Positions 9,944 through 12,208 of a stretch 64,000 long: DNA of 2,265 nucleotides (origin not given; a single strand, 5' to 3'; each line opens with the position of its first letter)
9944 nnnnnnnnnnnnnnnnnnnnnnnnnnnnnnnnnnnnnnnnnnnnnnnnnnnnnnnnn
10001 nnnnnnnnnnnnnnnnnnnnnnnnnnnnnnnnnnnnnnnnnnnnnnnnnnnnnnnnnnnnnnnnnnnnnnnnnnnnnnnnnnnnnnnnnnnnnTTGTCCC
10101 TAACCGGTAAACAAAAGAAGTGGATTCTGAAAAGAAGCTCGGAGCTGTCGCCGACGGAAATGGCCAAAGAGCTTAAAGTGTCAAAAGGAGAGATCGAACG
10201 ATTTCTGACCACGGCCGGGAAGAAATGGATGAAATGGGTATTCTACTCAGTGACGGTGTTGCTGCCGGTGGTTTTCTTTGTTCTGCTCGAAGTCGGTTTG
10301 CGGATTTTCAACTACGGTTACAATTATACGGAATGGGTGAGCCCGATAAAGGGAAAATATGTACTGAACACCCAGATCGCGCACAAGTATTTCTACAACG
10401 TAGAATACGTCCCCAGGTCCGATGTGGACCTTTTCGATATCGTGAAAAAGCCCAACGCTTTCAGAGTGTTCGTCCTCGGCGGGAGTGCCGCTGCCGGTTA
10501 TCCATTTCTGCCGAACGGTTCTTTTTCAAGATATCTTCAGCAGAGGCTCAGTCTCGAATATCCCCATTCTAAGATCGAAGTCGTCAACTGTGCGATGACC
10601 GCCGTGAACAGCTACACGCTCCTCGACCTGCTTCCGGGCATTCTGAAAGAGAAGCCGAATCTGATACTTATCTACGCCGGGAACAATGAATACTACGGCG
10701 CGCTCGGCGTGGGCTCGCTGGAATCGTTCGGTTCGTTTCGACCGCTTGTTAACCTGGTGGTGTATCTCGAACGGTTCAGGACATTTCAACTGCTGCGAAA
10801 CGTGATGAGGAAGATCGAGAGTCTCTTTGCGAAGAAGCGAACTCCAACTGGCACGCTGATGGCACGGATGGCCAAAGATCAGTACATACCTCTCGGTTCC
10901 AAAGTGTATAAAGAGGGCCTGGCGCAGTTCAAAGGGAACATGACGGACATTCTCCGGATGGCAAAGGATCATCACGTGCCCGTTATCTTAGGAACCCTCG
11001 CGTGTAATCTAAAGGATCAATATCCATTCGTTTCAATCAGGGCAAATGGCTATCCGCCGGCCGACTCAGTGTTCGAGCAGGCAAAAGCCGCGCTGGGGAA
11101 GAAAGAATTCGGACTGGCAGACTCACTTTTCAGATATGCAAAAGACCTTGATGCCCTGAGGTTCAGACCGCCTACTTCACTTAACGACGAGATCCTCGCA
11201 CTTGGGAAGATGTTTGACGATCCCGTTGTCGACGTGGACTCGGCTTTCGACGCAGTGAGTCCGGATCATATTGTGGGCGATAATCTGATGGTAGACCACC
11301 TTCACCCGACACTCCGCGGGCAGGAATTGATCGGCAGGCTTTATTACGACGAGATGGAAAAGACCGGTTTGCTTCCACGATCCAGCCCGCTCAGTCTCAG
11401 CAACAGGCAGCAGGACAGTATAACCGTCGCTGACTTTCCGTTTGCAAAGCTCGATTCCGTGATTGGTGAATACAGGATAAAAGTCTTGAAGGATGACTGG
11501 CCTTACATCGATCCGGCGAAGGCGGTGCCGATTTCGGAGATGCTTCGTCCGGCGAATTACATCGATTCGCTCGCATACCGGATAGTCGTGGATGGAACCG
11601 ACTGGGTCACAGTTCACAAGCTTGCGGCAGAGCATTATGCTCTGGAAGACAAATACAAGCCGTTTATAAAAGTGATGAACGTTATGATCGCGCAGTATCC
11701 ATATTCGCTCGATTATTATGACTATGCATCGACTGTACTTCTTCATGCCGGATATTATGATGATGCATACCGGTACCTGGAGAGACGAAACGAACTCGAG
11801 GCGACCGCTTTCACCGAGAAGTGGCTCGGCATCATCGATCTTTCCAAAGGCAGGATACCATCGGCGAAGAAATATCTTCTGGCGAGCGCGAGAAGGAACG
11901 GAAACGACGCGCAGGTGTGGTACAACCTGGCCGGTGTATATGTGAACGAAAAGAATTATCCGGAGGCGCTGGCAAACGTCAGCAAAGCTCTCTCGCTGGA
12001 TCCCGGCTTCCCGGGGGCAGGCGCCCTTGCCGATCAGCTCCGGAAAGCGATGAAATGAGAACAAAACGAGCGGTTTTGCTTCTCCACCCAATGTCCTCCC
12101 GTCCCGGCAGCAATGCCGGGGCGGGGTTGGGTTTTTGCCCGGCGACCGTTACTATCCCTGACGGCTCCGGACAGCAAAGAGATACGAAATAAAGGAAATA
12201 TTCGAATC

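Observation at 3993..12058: Uncharacterised coupled operon: GH66-like hydrolase, 14-blade propeller, BNR/Ycf48-like propeller and SGNH-TPR membrane protein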

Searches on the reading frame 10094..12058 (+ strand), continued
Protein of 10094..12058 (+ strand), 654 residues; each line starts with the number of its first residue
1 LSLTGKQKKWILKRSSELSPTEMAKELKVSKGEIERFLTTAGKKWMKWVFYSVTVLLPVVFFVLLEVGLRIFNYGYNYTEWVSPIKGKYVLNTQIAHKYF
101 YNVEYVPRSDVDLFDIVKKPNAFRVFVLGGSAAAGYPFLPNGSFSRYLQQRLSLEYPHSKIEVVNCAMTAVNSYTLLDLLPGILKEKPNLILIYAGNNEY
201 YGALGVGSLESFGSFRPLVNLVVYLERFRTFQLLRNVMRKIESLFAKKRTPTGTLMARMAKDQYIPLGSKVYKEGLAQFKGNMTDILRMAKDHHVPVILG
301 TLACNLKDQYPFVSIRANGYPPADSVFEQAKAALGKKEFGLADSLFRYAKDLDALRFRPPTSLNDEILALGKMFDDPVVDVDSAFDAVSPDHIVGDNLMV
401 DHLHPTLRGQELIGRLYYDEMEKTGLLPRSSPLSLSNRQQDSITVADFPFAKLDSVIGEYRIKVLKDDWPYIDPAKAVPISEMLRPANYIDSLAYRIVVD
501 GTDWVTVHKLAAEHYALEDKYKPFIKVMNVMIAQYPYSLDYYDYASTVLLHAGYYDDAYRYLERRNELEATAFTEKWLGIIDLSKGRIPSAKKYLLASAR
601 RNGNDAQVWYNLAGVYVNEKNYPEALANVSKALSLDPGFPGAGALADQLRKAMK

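Call 70: search_protein_families(library=pfam, proteins=[L032:5889-7646:+, L032:7643-9991:+, L032:12191-13210:+, L039:7584-9938:+, L039:12534-14954:+, L078:7633-9978:+, L078:12300-14774:+, L047:6581-9916:+, L052:8289-9875:+, L072:7916-9715:+], max_evalue=0.0001)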
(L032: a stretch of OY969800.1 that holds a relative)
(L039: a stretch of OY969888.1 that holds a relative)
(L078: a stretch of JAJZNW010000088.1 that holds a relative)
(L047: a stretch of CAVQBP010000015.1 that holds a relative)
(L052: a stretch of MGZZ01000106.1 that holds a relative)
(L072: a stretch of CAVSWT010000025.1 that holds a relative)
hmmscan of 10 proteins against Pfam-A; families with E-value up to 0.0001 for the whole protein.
L032:5889-7646:+ (585 aa): 3 families
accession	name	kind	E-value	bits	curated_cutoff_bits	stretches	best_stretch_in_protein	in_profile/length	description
PF13616.12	Rotamase_3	-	3.3e-12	47.4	22.5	1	137-232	19-113/116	PPIC-type PPIASE domain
PF00639.27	Rotamase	-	1.8e-09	38.9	21.7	1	139-232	2-96/97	PPIC-type PPIASE domain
PF13145.12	Rotamase_2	-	2.5e-09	38.4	27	1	409-536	2-121/121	PPIC-type PPIASE domain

L032:7643-9991:+ (782 aa): 0 families

L032:12191-13210:+ (339 aa): 4 families
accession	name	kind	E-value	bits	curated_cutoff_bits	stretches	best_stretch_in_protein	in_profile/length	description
PF00532.27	Peripla_BP_1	-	4.7e-33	115.3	22.2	1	63-329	3-278/281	Periplasmic binding proteins and sugar binding domain of LacI family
PF13377.12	Peripla_BP_3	-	5.9e-25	88.7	26.5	1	174-314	3-148/167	Periplasmic binding protein-like domain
PF13407.12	Peripla_BP_4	-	1.1e-18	68.2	35.1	1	64-312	1-255/258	Periplasmic binding protein domain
PF00356.27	LacI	-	2.9e-11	43.4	27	1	7-50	3-46/46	Bacterial regulatory proteins, lacI family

L039:7584-9938:+ (784 aa): 0 families

L039:12534-14954:+ (806 aa): 4 families
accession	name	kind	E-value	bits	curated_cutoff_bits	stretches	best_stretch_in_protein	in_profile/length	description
PF00331.26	Glyco_hydro_10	-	4.9e-58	197.2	22.1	1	408-700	21-308/311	Glycosyl hydrolase family 10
PF02018.23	CBM_4_9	-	3.4e-12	47.3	25.9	1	30-168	2-121/136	Carbohydrate binding domain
PF18962.6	Por_Secre_tail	-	1.9e-11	44.5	27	1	728-803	2-74/75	Secretion system C-terminal sorting domain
PF13860.13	FlgD_ig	-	7e-05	23.2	27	0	740-794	16-76/79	FlgD Ig-like domain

L078:7633-9978:+ (781 aa): 0 families

L078:12300-14774:+ (824 aa): 4 families
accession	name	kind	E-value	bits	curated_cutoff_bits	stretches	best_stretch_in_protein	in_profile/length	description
PF07581.17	Glug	-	3.6e-19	68.2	20.5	0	512-539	1-28/28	The GLUG motif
PF15780.11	ASH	-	3.2e-08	34.1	27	1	631-716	11-97/98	Abnormal spindle-like microcephaly-assoc'd, ASPM-SPD-2-Hydin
PF18962.6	Por_Secre_tail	-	1e-07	32.6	27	1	746-821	2-74/75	Secretion system C-terminal sorting domain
PF22544.2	HYDIN_VesB_CFA65-like_Ig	-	7.3e-07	29.8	25.5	1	629-722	4-99/100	HYDIN/CFA65/VesB-like, Ig-like domain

L047:6581-9916:+ (1111 aa): 14 families
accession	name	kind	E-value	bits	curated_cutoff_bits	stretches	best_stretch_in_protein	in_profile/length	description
PF17128.10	DUF5107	-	4.1e-42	144.7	24.4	1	68-372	5-310/310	Domain of unknown function (DUF5107)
PF07719.23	TPR_2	-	1.3e-25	87.8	27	1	1069-1101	2-34/34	Tetratricopeptide repeat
PF13428.12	TPR_14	-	6.8e-18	63.8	23.5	0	1071-1109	4-42/44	Tetratricopeptide repeat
PF13432.12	TPR_16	-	8.6e-17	61.7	32.7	0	540-584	12-50/65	Tetratricopeptide repeat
PF13424.12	TPR_12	-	1.8e-16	60.5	30.1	0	938-1004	5-73/77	Tetratricopeptide repeat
PF00515.34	TPR_1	-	2.3e-12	46.6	27.8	0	1071-1100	4-33/34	Tetratricopeptide repeat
PF14559.12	TPR_19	-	1.7e-11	44.7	25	0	512-553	12-53/68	Tetratricopeptide repeat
PF10345.15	Cohesin_load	-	3.4e-08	32.8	25.8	0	926-1003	345-425/585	Cohesin loading factor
PF13431.12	TPR_17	-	1.3e-07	31.8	24.4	0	513-533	1-21/34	Tetratricopeptide repeat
PF13414.12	TPR_11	-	4.9e-06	26.6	26.8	0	838-864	7-33/42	TPR repeat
PF14561.12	TPR_20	-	8.3e-06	26.5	25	0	878-917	6-45/90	Tetratricopeptide repeat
PF25064.1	ARM_TT21_5th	-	1.1e-05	26.1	27.8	0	508-608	18-115/117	TT21 fifth ARM repeats domain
PF13181.12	TPR_8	-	2.5e-05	24.5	25.7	1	1070-1100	3-33/34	Tetratricopeptide repeat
PF13174.12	TPR_6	-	4.7e-05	24.2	26.3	0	1072-1100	4-32/33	Tetratricopeptide repeat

L052:8289-9875:+ (528 aa): 2 families
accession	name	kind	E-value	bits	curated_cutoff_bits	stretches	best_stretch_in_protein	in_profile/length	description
PF00704.34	Glyco_hydro_18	-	1.5e-68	232.3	29.6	1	27-408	2-317/317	Glycosyl hydrolases family 18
PF17957.7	Big_7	-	1.1e-12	48.8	24.1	1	438-506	1-70/70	Bacterial Ig domain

L072:7916-9715:+ (599 aa): 3 families
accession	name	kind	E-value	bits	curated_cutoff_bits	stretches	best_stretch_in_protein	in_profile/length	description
PF13860.13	FlgD_ig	-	9.5e-10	38.8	27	1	531-587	20-76/79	FlgD Ig-like domain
PF18962.6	Por_Secre_tail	-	1.2e-08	35.5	27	1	516-596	2-74/75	Secretion system C-terminal sorting domain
PF13585.12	CHU_C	-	4.5e-05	23.9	27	0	525-594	19-81/86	CHU_C Type IX secretion signal domain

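Call 84: search_protein_representatives(alignment_id=A1)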
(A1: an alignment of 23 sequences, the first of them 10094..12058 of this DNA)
Query: 23 sequences, 648 profile positions. Proteins with E-value up to 0.001 (for the whole library): 38553; up to 1e-10: 7489; up to 1e-30: 2310. The best 150 are listed.
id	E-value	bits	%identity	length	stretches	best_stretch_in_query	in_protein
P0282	4.0e-233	791.9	-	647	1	9-647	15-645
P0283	2.3e-232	789.3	-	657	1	1-646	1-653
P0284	8.3e-228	774.3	-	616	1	34-647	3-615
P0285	2.4e-226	769.5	-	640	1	15-646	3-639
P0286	1.2e-221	753.9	-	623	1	33-645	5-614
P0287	6.9e-217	738.2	-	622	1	36-647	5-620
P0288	1.0e-215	734.4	-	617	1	36-647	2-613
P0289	2.0e-214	730.1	-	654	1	1-647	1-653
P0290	8.7e-214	728.0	-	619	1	35-647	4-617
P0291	3.6e-212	722.6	-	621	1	38-642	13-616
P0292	3.9e-212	722.5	-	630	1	36-646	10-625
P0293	5.2e-208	708.9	-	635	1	23-647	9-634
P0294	2.2e-204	696.9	-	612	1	34-646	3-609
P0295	9.7e-201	684.9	-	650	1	29-644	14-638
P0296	2.0e-194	664.0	-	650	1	3-646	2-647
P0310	1.4e-169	581.9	-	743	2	30-607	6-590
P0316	4.4e-158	543.9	-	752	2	22-624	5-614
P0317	2.2e-157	541.6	-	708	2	30-316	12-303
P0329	7.1e-149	513.5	-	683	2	15-348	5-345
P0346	8.4e-143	493.4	-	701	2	3-341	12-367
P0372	9.4e-135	466.8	-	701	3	37-313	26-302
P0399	1.0e-128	446.9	-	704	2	84-612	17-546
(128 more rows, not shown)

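Call 85: list_cluster_members(proteins=[P0310, P0316, P0317, P0329, P0346, P0372, P0399, P0283])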
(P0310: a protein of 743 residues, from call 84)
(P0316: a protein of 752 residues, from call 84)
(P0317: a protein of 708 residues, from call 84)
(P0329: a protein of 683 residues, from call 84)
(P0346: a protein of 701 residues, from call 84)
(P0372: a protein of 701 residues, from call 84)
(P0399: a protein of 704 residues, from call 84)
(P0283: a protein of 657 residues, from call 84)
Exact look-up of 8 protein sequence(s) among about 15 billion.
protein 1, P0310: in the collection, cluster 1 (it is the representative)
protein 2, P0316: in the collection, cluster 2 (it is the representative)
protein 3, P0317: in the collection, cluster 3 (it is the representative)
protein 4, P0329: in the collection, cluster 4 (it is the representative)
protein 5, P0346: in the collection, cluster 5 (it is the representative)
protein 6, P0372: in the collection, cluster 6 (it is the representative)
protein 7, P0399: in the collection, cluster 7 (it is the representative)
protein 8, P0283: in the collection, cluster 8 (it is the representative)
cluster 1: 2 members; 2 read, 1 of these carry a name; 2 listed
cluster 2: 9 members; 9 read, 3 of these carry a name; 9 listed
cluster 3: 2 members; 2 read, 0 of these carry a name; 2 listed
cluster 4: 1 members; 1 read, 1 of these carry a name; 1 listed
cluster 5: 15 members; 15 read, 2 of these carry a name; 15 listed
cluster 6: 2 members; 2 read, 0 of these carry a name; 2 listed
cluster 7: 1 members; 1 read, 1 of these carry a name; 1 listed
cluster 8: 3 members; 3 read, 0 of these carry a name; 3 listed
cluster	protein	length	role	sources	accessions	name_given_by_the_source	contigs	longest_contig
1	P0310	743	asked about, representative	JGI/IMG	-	-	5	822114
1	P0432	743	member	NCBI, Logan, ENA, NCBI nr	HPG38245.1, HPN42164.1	MAG TPA: GDSL-type esterase/lipase family protein [bacterium] | GDSL-type esterase/lipase family protein [bacterium]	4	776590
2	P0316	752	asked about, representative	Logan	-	-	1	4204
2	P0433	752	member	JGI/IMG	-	tetratricopeptide (TPR) repeat protein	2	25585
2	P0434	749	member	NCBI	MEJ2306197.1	MAG: GDSL-type esterase/lipase family protein [candidate division WOR-3 bacterium]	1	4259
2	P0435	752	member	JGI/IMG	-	tetratricopeptide (TPR) repeat protein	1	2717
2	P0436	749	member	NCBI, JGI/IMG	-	-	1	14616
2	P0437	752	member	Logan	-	-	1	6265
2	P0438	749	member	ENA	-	-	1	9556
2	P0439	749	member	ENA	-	-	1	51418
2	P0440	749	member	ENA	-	-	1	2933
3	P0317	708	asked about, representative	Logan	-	-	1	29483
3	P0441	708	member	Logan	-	-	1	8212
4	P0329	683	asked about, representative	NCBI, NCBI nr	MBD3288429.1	tetratricopeptide repeat protein [candidate division KSB1 bacterium]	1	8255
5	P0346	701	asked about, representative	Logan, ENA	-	-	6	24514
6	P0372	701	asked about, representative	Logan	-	-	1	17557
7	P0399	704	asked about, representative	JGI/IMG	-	lysophospholipase L1-like esterase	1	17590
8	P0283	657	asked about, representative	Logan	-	-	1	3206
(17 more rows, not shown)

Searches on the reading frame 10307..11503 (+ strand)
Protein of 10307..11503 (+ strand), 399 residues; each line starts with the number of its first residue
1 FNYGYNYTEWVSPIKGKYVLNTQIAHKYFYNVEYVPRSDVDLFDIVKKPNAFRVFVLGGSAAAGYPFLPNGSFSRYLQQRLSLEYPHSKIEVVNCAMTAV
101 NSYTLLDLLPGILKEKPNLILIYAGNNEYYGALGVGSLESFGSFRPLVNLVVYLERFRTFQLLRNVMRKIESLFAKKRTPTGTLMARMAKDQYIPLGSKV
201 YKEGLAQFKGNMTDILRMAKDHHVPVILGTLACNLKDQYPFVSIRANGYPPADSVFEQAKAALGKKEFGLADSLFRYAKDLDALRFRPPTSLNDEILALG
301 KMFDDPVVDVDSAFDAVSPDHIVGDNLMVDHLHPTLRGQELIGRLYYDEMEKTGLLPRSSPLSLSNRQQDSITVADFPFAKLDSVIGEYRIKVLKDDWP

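Call 56: search_solved_structures(query=A3, max_evalue=10, show_alignments=3)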
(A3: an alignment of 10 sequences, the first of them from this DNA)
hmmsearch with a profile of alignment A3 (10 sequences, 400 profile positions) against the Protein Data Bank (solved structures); distinct sequences matched with E-value up to 10: 22.
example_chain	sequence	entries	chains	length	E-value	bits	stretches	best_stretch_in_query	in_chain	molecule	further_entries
4oap_A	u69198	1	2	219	0.00022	23.3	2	288-350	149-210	Acetyl xylan esterase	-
5bn1_A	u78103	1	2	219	0.0004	22.4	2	73-129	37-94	Acetyl xylan esterase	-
3w7v_A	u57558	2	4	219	0.00041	22.4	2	73-129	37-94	Acetyl xylan esterase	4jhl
4jko_A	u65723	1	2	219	0.00042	22.3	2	73-129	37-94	Acetyl xylan esterase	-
4oao_A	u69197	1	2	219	0.00049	22.1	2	73-129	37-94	Acetyl xylan esterase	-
3p94_A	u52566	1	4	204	0.0013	20.7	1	292-354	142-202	GDSL-like Lipase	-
4jj4_A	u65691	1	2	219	0.0053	18.7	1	73-129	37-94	Acetyl xylan esterase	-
9hi4_C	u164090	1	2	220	0.01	17.8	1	291-352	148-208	FI6-focused design_03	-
4jj6_A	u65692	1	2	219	0.01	17.8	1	73-129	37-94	Acetyl xylan esterase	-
9hi6_A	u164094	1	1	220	0.014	17.3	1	292-353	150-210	FI6-focused design_04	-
9hi5_A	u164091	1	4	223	0.015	17.2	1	291-352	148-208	GDSL-like protein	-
4iyj_A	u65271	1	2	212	0.041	15.8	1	292-351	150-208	GDSL-like protein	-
4ppy_A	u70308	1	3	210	0.21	13.5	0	292-354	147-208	Putative acylhydrolase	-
2o14_A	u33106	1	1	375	0.27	13.1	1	296-356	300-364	Hypothetical protein yxiM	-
1yzf_A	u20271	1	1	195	0.42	12.5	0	54-128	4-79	lipase/acylhydrolase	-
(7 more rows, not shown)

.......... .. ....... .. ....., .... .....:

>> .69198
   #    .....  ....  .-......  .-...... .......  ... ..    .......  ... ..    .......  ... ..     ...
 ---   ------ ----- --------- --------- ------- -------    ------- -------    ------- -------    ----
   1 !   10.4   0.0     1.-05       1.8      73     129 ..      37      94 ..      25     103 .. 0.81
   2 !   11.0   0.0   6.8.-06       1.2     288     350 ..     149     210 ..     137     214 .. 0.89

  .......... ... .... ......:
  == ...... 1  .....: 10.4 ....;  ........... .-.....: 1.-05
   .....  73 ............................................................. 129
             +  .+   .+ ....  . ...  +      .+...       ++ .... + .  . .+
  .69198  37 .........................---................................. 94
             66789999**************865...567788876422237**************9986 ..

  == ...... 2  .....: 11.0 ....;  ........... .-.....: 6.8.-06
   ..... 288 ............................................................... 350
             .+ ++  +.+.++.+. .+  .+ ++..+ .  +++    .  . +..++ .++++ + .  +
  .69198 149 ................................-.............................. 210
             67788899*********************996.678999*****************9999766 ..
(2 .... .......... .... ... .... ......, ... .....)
